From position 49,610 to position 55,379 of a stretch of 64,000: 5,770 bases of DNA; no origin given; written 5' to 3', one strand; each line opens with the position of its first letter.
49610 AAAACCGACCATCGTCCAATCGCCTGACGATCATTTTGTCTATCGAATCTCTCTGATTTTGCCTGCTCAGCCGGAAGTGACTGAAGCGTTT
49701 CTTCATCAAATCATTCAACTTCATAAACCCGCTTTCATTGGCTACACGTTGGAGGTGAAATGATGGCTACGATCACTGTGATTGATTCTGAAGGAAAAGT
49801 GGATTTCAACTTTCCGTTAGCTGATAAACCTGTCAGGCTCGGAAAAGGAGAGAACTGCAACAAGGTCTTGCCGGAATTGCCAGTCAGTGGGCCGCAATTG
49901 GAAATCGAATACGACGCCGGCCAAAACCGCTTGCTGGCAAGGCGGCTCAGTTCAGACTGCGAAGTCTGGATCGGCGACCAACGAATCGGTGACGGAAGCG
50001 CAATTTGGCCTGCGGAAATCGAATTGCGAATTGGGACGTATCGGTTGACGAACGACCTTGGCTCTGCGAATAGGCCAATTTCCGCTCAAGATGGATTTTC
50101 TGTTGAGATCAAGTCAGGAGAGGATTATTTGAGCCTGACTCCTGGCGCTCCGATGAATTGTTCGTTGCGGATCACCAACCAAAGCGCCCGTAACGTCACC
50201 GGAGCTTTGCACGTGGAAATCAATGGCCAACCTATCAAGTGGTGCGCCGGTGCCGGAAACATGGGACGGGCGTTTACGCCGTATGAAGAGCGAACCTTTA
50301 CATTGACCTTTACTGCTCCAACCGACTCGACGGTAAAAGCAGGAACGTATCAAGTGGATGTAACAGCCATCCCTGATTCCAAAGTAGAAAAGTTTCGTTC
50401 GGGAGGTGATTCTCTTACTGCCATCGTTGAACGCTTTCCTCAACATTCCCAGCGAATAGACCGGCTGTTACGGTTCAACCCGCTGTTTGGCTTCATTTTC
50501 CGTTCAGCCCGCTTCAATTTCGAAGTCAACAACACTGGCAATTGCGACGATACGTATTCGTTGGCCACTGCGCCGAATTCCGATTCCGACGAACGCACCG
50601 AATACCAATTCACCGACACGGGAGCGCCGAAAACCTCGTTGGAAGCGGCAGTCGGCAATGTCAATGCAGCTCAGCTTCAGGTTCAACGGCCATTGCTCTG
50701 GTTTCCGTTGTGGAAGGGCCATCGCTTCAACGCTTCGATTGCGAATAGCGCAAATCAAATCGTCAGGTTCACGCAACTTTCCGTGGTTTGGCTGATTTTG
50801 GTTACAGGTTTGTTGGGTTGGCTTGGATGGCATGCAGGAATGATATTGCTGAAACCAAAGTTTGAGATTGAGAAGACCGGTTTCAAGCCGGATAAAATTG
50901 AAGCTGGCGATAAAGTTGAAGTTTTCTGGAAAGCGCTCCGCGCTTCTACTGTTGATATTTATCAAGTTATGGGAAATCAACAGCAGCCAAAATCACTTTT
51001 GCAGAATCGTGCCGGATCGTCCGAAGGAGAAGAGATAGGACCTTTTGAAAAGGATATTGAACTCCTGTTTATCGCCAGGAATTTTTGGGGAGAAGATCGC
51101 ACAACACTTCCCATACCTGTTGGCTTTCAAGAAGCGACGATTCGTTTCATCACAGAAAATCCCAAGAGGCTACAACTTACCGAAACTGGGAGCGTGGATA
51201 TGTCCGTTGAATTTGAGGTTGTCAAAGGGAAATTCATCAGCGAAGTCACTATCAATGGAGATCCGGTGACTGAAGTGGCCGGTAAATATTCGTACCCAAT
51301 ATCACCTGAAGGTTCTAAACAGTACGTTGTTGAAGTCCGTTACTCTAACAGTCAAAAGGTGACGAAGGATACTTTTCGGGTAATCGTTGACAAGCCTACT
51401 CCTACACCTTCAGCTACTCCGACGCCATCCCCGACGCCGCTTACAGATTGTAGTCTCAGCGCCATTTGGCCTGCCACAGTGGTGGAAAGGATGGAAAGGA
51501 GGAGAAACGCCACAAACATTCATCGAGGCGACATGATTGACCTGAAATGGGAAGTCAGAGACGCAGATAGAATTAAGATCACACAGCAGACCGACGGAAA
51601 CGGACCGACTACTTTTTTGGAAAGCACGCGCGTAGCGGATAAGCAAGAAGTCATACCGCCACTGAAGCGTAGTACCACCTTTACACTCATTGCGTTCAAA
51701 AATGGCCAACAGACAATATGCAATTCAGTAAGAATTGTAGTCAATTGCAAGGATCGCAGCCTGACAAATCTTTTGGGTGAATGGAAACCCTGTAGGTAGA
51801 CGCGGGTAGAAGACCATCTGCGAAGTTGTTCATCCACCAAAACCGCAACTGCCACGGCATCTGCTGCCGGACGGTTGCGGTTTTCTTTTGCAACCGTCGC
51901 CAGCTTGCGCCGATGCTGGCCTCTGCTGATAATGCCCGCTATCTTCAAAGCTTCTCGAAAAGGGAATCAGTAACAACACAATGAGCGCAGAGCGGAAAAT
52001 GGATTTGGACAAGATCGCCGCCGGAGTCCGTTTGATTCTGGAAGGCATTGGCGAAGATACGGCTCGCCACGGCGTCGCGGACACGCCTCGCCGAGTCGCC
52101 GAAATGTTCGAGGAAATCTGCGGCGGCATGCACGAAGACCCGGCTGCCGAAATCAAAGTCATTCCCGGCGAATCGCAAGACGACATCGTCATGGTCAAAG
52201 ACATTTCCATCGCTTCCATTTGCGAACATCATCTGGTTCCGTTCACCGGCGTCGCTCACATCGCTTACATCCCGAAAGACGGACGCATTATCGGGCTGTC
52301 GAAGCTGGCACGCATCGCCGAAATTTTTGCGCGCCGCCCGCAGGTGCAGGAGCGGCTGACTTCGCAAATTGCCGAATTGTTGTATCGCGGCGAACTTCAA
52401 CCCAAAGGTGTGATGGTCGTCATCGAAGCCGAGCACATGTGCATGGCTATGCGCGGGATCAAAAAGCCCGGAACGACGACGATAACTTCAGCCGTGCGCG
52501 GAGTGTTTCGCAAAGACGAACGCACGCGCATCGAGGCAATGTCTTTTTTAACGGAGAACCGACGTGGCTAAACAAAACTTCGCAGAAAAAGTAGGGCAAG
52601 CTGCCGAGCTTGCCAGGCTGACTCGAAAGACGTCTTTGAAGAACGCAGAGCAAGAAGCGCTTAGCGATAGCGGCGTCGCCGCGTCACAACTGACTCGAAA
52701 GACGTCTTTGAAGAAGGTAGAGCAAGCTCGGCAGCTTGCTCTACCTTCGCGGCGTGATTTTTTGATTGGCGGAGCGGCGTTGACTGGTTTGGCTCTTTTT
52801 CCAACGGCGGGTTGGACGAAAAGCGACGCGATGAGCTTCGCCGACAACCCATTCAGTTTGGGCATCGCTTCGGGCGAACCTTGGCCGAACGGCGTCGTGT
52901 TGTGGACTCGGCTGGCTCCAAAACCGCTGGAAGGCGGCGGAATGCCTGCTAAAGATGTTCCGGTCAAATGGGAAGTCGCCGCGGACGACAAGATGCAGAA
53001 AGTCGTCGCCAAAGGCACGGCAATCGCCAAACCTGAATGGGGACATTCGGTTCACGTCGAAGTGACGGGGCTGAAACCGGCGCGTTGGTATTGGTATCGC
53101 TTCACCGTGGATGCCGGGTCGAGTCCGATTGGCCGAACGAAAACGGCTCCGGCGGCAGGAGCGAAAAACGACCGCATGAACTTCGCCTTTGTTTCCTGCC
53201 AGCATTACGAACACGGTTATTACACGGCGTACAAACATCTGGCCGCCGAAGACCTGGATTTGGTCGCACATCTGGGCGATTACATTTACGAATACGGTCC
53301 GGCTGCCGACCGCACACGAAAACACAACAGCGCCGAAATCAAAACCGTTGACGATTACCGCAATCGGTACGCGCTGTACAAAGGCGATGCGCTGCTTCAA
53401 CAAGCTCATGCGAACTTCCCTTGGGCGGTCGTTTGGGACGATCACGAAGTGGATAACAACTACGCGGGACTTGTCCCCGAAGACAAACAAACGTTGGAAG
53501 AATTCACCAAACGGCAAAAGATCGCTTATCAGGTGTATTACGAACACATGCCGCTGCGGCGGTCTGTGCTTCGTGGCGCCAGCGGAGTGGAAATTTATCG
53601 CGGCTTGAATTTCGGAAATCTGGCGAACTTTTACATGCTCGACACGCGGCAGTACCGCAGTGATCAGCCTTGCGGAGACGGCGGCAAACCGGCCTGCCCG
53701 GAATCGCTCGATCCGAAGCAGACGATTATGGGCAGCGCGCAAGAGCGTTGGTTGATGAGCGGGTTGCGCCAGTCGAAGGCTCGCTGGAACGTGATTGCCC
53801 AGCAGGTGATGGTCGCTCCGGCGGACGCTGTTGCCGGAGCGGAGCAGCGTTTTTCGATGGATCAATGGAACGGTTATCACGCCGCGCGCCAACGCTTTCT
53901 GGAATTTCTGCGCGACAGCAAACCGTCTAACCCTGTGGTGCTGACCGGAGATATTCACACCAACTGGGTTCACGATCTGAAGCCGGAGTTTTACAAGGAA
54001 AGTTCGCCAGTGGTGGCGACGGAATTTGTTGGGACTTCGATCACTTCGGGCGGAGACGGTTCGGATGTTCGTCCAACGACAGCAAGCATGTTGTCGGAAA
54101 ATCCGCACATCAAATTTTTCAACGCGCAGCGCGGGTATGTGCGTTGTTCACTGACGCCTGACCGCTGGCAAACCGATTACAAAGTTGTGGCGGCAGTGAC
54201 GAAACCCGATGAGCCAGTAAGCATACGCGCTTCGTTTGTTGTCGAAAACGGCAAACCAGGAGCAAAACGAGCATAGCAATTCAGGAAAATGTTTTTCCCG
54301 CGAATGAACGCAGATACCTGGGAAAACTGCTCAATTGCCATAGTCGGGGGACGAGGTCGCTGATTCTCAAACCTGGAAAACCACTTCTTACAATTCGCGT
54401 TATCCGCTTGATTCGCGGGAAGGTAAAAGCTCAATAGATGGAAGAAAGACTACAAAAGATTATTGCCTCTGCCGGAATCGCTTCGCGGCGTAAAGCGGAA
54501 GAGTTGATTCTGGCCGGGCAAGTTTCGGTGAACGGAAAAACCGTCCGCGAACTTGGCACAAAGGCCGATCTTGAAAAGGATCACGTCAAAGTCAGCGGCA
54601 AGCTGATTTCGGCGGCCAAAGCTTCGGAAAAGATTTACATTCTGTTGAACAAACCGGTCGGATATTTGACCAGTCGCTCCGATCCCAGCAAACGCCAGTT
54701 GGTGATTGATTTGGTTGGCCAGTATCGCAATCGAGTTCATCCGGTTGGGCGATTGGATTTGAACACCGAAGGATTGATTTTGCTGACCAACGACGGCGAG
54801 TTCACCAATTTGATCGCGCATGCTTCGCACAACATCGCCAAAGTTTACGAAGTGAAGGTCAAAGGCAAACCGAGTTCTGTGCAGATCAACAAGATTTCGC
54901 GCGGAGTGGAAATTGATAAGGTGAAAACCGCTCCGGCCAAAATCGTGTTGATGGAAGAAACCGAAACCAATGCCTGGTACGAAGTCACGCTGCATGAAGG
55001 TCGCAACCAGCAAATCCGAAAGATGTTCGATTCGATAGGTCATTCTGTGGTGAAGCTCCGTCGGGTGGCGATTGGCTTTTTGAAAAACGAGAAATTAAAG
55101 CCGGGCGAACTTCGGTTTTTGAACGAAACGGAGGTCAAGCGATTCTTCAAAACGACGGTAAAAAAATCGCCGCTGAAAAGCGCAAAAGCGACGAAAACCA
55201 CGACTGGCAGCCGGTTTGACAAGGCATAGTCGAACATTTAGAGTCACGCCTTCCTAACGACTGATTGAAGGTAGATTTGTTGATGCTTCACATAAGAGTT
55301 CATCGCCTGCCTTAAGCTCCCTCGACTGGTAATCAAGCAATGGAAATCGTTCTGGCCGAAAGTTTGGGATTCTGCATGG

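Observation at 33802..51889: Complete capsid-less contractile injection system: eCIS hallmarks on a minimal P2-like baseplate, embedded between housekeeping genes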

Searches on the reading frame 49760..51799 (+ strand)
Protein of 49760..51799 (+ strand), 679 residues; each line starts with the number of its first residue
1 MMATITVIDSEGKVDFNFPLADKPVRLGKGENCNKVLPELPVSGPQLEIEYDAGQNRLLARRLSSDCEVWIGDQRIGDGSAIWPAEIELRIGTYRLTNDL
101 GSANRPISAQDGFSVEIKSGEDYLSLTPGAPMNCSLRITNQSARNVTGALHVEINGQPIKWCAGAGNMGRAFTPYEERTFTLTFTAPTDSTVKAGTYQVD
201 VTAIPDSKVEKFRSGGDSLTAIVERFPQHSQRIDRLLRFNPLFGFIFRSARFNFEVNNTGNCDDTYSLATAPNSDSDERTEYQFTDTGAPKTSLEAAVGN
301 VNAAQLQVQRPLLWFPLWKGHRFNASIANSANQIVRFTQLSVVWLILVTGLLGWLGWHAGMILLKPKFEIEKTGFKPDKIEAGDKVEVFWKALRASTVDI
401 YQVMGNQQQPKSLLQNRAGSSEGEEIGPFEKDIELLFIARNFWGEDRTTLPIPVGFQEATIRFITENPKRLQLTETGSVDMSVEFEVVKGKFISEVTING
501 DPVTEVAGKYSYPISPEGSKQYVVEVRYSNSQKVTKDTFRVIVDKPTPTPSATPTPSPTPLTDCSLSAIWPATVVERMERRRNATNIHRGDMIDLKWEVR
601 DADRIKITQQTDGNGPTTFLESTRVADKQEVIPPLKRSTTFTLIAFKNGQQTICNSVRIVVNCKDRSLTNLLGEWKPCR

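Call 4: search_protein_families(library=pfam, proteins=[window:49760-51799:+], max_evalue=0.01)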
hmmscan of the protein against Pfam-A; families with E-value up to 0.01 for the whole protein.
window:49760-51799:+ (679 aa): 0 families

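Call 22: find_homologous_proteins(query=window:49760-51799:+, max_evalue=0.001)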
Query window:49760-51799:+ (679 aa): 6 proteins with E <= 0.001 among 8000 candidates.
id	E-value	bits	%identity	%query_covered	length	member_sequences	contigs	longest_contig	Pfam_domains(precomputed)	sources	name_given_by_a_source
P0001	0.0e+0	1564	100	100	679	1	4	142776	-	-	-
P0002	1.2e-248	845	58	100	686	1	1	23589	-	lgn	-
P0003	2.4e-242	824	58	100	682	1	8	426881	-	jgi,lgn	-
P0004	1.1e-240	819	57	100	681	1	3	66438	-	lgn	-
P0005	3.6e-197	675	47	100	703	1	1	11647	-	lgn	-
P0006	1.7e-131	458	35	100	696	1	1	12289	-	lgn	-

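Call 23: find_encoding_contigs(protein=P0006, flank=10000, max_places=3)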
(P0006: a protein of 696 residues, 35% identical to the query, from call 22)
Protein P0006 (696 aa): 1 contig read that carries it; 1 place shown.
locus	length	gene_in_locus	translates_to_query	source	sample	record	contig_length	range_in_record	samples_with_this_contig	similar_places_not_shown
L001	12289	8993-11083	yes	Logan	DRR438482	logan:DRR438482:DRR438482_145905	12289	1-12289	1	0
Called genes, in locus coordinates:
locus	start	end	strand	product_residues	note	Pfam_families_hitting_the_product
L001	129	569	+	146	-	PF06841:Phage_T4_gp19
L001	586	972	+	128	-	-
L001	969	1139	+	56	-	-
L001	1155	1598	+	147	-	PF06841:Phage_T4_gp19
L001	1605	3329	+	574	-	PF13699:eCIS_core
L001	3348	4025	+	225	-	PF19266:CIS_tube, PF01476:LysM (weak)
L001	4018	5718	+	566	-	PF05954:Phage_GPD (weak), PF24032:YQBQ (faint), PF04717:Phage_base_V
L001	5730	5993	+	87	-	PF05488:PAAR_motif (weak)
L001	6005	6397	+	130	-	PF04965:GPW_gp25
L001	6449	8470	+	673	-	-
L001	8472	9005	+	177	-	PF09684:Tail_P2_I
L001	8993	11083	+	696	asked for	-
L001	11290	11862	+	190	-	PF01227:GTP_cyclohydroI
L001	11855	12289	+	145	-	?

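Call 24: find_encoding_contigs(protein=P0003, flank=10000, max_places=3)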
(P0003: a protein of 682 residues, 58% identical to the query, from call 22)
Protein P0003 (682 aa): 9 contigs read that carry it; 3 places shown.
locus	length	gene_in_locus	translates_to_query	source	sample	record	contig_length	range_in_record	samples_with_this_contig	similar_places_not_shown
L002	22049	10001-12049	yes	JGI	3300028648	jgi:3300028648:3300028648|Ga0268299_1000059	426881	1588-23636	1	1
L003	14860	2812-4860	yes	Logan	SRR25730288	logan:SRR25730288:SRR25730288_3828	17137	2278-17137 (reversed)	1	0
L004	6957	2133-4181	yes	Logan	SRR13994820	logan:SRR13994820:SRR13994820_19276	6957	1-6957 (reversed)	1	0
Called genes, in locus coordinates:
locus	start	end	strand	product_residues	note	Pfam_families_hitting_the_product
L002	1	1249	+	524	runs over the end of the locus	PF04984:Phage_sheath_1, PF17482:Phage_sheath_1C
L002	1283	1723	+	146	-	PF06841:Phage_T4_gp19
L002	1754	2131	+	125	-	-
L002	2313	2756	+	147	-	PF06841:Phage_T4_gp19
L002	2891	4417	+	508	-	-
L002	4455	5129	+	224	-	PF19266:CIS_tube, PF01476:LysM (weak)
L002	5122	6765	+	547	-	PF24032:YQBQ (faint), PF05954:Phage_GPD, PF04717:Phage_base_V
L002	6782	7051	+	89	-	PF05488:PAAR_motif (weak)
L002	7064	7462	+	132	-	PF04965:GPW_gp25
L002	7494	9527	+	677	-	-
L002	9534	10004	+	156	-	PF09684:Tail_P2_I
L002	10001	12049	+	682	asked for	-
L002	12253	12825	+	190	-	PF01227:GTP_cyclohydroI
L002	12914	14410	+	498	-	PF16655:PhoD_N, PF09423:PhoD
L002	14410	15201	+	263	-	PF01479:S4, PF00849:PseudoU_synth_2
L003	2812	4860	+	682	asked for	-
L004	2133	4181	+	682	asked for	-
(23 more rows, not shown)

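Call 27: search_protein_families(library=pfam, proteins=[window:49760-51799:+], max_evalue=10)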
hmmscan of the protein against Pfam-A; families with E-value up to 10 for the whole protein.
window:49760-51799:+ (679 aa): 5 families
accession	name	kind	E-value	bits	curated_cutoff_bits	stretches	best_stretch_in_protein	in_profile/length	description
PF23643.1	TRAPPC13_C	-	0.05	14.1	27.9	1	130-186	8-63/95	Trafficking protein particle complex subunit 13, C-terminal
PF21880.1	DUF6916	-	0.16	12.5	27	1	176-202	40-66/91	Domain of unknown function (DUF6916)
PF00498.31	FHA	-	0.2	12.5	20.7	1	25-78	1-53/67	FHA domain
PF12733.13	Cadherin-like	-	2.7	9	24.2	1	482-543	28-86/89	Cadherin-like beta sandwich domain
PF13004.13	BACON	-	4.6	7.7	25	0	175-193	36-54/61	Putative binding domain, N-terminal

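Call 28: search_protein_families(library=ncbifam, proteins=[window:49760-51799:+], max_evalue=0.1)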
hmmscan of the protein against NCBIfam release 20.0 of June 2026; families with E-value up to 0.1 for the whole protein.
window:49760-51799:+ (679 aa): 2 families
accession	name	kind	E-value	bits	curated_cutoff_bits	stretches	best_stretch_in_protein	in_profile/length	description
NF041740.1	choice_anch_T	equivalog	5.7e-06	25.6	70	1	116-312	31-221/259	choice-of-anchor T family protein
NF033186.1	internalin_K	exception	0.064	11.7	1100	1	488-562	449-524/604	class 1 internalin InlK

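Call 40: search_protein_families(library=pfam, proteins=[L001:1605-3329:+, L001:586-972:+, L001:969-1139:+], max_evalue=1)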
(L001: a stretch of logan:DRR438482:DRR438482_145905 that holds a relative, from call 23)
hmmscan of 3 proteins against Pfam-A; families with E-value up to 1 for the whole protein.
L001:1605-3329:+ (574 aa): 1 family
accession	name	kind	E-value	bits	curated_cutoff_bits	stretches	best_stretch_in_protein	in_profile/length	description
PF13699.11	eCIS_core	-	5.2e-09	36.6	22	1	276-353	3-77/79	eCIS core domain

L001:586-972:+ (128 aa): 2 families
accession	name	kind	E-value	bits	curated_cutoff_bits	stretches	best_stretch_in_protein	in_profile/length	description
PF13719.11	Zn_ribbon_5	-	0.08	13.2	29.3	1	105-117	3-15/37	zinc-ribbon domain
PF13717.11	Zn_ribbon_4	-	0.11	12.9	30.3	1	105-117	3-15/36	zinc-ribbon domain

L001:969-1139:+ (56 aa): 1 family
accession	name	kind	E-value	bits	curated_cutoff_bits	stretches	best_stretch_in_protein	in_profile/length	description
PF24919.1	Mug62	-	0.24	11.5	27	1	11-47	72-109/164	Meiotically up-regulated gene 62 protein-like domain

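Call 43: predict_structure(alignment_id=A1)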
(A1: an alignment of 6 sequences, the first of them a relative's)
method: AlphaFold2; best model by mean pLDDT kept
length: 679 residues; sequences in the alignment: 6
mean_pLDDT: 61.6   pTM: 0.28
mean pLDDT of the five models: 61.6, 61.0, 60.8, 56.0, 53.6
residues with pLDDT >= 90: 40; 70-90: 236; 50-70: 201; < 50: 202
segments of 3 or more residues with pLDDT < 50: 103-111, 189-195, 205-219, 221-344, 371-378, 405-411, 546-560, 579-584, 666-672
pLDDT, mean of each block of 10 residues (from residue 1): 83 88 84 88 89 75 87 79 80 88 40 60 55 72 67 64 74 75 63 53 50 42 37 29 29 27 29 27 28 23 25 31 26 28 55 66 56 45 62 66 51 53 60 70 69 71 86 62 84 83 85 81 84 83 55 37 71 53 54 76 83 76 67 72 81 81 55 57
secondary structure, 60 per line:
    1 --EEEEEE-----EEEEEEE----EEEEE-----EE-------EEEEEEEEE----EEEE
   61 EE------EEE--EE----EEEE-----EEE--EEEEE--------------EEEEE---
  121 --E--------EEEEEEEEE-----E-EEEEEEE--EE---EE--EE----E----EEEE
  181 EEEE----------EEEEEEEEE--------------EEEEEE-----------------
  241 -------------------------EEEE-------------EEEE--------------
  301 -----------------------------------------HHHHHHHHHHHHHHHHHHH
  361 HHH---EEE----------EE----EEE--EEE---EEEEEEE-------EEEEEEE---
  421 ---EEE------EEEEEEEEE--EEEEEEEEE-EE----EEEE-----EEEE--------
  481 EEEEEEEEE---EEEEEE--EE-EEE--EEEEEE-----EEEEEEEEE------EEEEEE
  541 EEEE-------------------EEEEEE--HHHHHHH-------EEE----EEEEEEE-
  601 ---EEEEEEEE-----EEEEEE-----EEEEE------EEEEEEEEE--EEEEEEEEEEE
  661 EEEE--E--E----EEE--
elements in order (helices of 4 or more, strands of 3 or more residues): E3-8 E14-20 E25-29 E44-52 E57-62 E69-71 E80-83 E89-91 E94-98 E113-117 E132-140 E148-154 E177-184 E195-203 E218-223 E266-269 E283-286 H342-363 E367-369 E386-388 E391-393 E397-403 E411-417 E424-426 E433-441 E444-452 E460-463 E469-472 E481-489 E493-498 E504-506 E509-514 E520-528 E535-544 E564-569 H572-578 E586-588 E593-599 E604-611 E617-622 E628-632 E639-647 E650-664 E675-677

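Call 47: fold_search(model_id=the predicted structure, library=pdb)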
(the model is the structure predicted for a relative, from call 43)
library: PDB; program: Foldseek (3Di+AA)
matches with E <= 10: 1914; with E <= 0.001: 196
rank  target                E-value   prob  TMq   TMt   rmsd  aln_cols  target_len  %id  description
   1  8uin_A                2.3e-09  1.00  0.12  0.12  37.9       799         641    9  Structure of the C3bBb-albicin complex (released 2024-05-08)
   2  7ptp_A                3.0e-09  1.00  0.12  0.12  28.8       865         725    8  In-situ structure of pentameric S-layer protein (released 2021-12-15)
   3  6h03_A                3.3e-09  1.00  0.13  0.08  43.1       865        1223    7  OPEN CONFORMATION OF THE MEMBRANE ATTACK COMPLEX (released 2018-12-19)
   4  4e0s_A                3.8e-09  1.00  0.12  0.06  42.5       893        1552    8  Crystal Structure of C5b-6 (released 2012-04-18)
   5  2a73_A                4.8e-09  1.00  0.13  0.14  38.1       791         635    9  Human Complement Component C3 (released 2005-09-27)
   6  6h04_A                4.8e-09  1.00  0.12  0.07  42.6       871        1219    8  Closed conformation of the Membrane Attack Complex (released 2018-12-19)
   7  2qki_A                5.8e-09  1.00  0.12  0.13  38.3       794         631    9  Human C3c in complex with the inhibitor compstatin (released 2007-08-14)
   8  7q62_B                8.2e-09  1.00  0.13  0.11  35.7       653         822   11  Structure of TEV cleaved A2ML1 dimer (A2ML1-TT dimer) (released 2022-04-20)
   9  5i5k_A                9.4e-09  1.00  0.14  0.07  39.5       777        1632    8  Structure of complement C5 in complex with eculizumab (released 2016-03-16)
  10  8ayh_B                1.2e-08  1.00  0.17  0.13  43.8       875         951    9  Structure of Complement C5 in Complex with small molecule inhibitor and CVF (released 2022-12-21)
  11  8q6t_I                1.2e-08  1.00  0.13  0.09  39.0       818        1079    9  Helical reconstruction of the relaxed thick filament from FIB milled left ventricular mouse myofibrils (released 2023-11-01)
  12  8a0y_A                1.8e-08  1.00  0.13  0.15  38.8       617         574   13  Crystal structure of mouse contactin 2 immunoglobulin domains (released 2023-11-01)
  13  7nyc_A                2.0e-08  1.00  0.19  0.09  42.5       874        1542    9  cryoEM structure of 3C9-sMAC (released 2021-10-06)
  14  4a5w_A                2.8e-08  1.00  0.12  0.06  37.6       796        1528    8  Crystal structure of C5b6 (released 2012-03-14)
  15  3km9_A                3.4e-08  1.00  0.13  0.07  38.5       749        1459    8  Structure of complement C5 in complex with the C-terminal beta-grasp domain of SSL7 (released 2009-12-01)
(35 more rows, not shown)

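Call 76: search_protein_families(library=phrogs, proteins=[window:49760-51799:+], max_evalue=0.01)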
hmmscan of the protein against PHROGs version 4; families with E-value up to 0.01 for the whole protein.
window:49760-51799:+ (679 aa): 1 family
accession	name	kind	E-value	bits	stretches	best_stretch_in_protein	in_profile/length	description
phrog_15511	-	unknown function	0.0056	16.8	1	498-567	287-354/511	-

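Call 77: search_protein_families(library=padloc, proteins=[window:49760-51799:+], max_evalue=0.001)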
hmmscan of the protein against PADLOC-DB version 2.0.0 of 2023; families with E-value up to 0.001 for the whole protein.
window:49760-51799:+ (679 aa): 0 families

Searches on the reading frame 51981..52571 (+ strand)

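Call 6: search_protein_families(library=pfam, proteins=[window:51981-52571:+], max_evalue=0.001)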
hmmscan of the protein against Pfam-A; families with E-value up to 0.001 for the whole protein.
window:51981-52571:+ (196 aa): 1 family
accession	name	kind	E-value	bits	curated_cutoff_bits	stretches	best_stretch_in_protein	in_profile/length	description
PF01227.27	GTP_cyclohydroI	-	4.4e-71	238.5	27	1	13-189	2-177/179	GTP cyclohydrolase I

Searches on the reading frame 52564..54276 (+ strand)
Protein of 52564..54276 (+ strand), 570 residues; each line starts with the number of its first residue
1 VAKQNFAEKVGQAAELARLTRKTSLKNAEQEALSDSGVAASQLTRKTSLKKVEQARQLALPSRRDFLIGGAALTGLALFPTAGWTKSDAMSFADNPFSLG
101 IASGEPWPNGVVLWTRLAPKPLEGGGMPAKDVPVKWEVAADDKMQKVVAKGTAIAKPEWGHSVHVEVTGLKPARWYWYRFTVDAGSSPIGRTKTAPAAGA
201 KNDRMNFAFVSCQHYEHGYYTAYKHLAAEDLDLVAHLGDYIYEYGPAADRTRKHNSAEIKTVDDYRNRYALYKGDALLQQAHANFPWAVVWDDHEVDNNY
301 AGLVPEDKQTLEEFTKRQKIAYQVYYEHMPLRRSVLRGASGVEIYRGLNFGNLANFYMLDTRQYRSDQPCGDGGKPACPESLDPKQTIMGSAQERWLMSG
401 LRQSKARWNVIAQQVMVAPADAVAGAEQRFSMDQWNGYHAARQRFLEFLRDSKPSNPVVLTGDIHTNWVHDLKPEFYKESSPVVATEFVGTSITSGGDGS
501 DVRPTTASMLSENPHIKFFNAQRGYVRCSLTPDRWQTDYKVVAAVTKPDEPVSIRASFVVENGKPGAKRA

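Call 6: search_protein_families(library=pfam, proteins=[window:52564-54276:+], max_evalue=0.001)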
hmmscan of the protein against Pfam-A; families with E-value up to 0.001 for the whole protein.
window:52564-54276:+ (570 aa): 3 families
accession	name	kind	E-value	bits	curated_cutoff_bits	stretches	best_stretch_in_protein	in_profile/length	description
PF09423.15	PhoD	-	1.3e-118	396.5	27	1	207-539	1-343/343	PhoD-like phosphatase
PF16655.11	PhoD_N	-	2.4e-33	115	30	1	99-194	1-90/90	PhoD-like phosphatase, N-terminal domain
PF16656.11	Pur_ac_phosph_N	-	0.00036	21.5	30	0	135-194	31-93/93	Purple acid Phosphatase, N-terminal domain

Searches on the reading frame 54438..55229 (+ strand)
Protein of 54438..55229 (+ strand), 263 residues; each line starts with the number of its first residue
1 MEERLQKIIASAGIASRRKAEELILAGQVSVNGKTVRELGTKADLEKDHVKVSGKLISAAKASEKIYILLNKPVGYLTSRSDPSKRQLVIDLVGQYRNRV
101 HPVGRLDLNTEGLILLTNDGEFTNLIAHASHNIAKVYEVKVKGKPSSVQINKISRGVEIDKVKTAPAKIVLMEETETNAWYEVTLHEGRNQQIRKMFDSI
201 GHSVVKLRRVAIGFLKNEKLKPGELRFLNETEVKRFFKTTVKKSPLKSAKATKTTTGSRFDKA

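Call 6: search_protein_families(library=pfam, proteins=[window:54438-55229:+], max_evalue=0.001)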
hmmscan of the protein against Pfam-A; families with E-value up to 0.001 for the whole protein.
window:54438-55229:+ (263 aa): 2 families
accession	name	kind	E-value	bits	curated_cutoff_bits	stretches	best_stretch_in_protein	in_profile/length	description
PF00849.27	PseudoU_synth_2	-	6.4e-22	78.9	26.8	1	67-198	2-151/152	RNA pseudouridylate synthase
PF01479.30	S4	-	6.2e-12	45.5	22.8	1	3-44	1-43/48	S4 domain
